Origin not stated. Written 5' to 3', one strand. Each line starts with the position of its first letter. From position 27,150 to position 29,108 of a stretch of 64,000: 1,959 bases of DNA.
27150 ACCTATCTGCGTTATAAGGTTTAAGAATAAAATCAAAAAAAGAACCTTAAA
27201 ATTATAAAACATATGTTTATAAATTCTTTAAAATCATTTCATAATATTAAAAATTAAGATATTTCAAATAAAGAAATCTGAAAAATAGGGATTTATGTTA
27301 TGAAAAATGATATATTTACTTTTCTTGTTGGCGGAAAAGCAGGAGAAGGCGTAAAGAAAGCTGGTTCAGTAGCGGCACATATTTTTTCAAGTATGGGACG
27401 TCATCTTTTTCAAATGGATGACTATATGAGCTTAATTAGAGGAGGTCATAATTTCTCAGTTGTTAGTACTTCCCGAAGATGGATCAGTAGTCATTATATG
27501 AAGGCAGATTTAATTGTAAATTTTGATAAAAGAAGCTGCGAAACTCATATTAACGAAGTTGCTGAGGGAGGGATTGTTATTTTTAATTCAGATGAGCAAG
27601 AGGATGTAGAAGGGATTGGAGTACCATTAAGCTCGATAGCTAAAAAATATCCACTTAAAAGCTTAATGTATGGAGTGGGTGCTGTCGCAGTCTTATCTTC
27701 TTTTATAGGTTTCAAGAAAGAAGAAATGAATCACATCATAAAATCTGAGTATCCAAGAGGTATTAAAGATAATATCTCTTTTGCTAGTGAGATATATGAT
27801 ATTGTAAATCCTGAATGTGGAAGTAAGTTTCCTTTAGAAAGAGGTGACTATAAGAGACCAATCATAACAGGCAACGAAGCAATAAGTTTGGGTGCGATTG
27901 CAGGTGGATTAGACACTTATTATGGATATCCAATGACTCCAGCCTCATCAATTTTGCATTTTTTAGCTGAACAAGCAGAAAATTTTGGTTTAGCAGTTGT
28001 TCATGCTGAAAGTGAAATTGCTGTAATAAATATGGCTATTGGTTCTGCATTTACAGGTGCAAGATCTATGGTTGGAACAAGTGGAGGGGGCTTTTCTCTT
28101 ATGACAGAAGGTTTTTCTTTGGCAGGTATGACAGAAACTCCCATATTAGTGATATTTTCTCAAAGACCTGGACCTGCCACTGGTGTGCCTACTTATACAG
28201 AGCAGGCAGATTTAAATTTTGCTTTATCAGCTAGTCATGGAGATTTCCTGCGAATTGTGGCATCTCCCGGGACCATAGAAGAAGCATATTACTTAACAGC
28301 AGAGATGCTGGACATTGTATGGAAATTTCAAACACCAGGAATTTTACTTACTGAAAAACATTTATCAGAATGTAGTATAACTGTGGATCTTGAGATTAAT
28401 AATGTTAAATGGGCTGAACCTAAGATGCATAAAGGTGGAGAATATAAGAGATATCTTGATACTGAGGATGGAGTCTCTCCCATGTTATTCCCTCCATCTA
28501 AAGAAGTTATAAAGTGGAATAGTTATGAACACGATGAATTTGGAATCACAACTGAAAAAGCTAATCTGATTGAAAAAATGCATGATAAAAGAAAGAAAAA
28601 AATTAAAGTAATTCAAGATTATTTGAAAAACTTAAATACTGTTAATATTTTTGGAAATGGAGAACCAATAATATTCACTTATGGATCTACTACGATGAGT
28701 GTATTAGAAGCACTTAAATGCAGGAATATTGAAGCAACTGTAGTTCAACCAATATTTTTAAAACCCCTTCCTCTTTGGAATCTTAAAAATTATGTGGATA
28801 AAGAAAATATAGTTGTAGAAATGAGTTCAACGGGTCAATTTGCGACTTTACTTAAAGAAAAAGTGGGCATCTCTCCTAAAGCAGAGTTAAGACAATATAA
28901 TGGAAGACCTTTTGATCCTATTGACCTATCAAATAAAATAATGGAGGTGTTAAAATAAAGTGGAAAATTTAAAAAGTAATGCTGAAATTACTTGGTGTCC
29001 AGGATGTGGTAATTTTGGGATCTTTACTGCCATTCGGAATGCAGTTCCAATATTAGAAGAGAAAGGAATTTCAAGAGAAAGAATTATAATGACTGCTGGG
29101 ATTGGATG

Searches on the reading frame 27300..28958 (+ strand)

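Call 11: search_protein_families(library=pfam, proteins=[window:27300-28958:+])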
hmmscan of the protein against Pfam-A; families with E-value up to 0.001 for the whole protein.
window:27300-28958:+ (552 aa): 3 families
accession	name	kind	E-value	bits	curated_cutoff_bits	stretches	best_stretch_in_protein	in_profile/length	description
PF01855.24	POR_N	-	1.9e-46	159.1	27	1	198-389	2-194/231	Pyruvate flavodoxin/ferredoxin oxidoreductase, thiamine diP-bdg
PF01558.24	POR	-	5.5e-19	69.4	27.4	1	14-165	1-171/173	Pyruvate ferredoxin/flavodoxin oxidoreductase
PF02776.23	TPP_enzyme_N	-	0.00044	20.4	26.8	0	200-298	12-107/119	Thiamine pyrophosphate enzyme, N-terminal TPP binding domain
